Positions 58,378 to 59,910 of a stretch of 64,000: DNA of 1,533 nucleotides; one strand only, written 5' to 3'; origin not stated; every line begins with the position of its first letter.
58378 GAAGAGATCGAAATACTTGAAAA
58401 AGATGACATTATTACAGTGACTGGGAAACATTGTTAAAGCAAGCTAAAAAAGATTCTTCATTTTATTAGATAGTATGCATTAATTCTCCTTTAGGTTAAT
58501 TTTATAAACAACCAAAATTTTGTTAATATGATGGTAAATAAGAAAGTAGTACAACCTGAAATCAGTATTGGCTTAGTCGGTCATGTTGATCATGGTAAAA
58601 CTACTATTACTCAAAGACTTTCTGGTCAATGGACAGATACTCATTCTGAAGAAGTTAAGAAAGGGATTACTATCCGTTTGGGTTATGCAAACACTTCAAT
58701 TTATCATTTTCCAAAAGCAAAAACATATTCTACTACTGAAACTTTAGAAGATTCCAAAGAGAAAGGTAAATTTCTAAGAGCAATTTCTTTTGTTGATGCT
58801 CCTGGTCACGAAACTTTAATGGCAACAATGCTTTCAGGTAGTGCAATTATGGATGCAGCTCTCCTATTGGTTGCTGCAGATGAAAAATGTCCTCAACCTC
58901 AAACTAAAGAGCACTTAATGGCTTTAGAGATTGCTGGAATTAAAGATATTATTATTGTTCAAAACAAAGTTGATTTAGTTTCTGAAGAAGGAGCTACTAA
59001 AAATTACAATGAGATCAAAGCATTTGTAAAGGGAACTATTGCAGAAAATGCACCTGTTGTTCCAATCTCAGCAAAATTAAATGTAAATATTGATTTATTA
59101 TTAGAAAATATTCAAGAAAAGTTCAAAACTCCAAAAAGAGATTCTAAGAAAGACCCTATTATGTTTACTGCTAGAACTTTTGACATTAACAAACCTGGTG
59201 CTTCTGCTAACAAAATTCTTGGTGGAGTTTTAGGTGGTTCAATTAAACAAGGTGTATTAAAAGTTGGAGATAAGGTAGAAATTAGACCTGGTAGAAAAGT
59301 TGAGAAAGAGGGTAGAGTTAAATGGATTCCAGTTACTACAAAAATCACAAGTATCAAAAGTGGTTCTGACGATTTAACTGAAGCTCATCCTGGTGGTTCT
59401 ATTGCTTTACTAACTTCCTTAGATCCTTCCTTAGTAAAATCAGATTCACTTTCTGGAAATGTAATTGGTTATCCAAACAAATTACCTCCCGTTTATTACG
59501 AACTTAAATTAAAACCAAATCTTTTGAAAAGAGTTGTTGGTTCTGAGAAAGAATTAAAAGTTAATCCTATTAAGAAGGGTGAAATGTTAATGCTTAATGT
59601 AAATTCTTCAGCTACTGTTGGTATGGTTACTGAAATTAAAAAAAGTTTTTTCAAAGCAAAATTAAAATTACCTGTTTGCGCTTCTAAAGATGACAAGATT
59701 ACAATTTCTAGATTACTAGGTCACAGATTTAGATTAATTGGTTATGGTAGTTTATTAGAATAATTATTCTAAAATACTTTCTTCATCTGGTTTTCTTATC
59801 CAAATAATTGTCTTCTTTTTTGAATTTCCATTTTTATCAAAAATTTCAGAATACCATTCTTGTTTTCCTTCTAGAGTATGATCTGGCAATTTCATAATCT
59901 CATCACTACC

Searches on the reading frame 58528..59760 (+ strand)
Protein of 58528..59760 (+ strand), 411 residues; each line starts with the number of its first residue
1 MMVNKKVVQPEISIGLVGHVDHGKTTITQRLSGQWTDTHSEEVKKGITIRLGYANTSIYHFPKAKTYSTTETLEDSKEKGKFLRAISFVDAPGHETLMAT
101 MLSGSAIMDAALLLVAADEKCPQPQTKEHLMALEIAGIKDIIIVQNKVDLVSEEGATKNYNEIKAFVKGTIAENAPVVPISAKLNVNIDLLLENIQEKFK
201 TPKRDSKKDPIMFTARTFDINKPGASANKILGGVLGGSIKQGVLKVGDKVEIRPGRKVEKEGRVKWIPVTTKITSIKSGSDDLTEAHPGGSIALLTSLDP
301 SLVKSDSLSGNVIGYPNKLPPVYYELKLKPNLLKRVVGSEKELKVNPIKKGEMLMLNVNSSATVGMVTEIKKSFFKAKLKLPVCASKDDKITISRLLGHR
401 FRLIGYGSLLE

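Call 69: search_protein_families(library=pfam, proteins=[window:58528-59760:+], max_evalue=0.0001)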
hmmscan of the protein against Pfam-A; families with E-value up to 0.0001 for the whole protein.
window:58528-59760:+ (411 aa): 3 families
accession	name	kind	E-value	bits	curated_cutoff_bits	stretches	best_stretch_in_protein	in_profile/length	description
PF00009.33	GTP_EFTU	-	1.4e-29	103.5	26.5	1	12-199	4-186/188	Elongation factor Tu GTP binding domain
PF09173.17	eIF2_C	-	4.2e-27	94.6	22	1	325-408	2-85/86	Initiation factor eIF2 gamma, C terminal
PF03144.31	GTP_EFTU_D2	-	8.9e-09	36.1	30.3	1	232-299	1-61/73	Elongation factor Tu domain 2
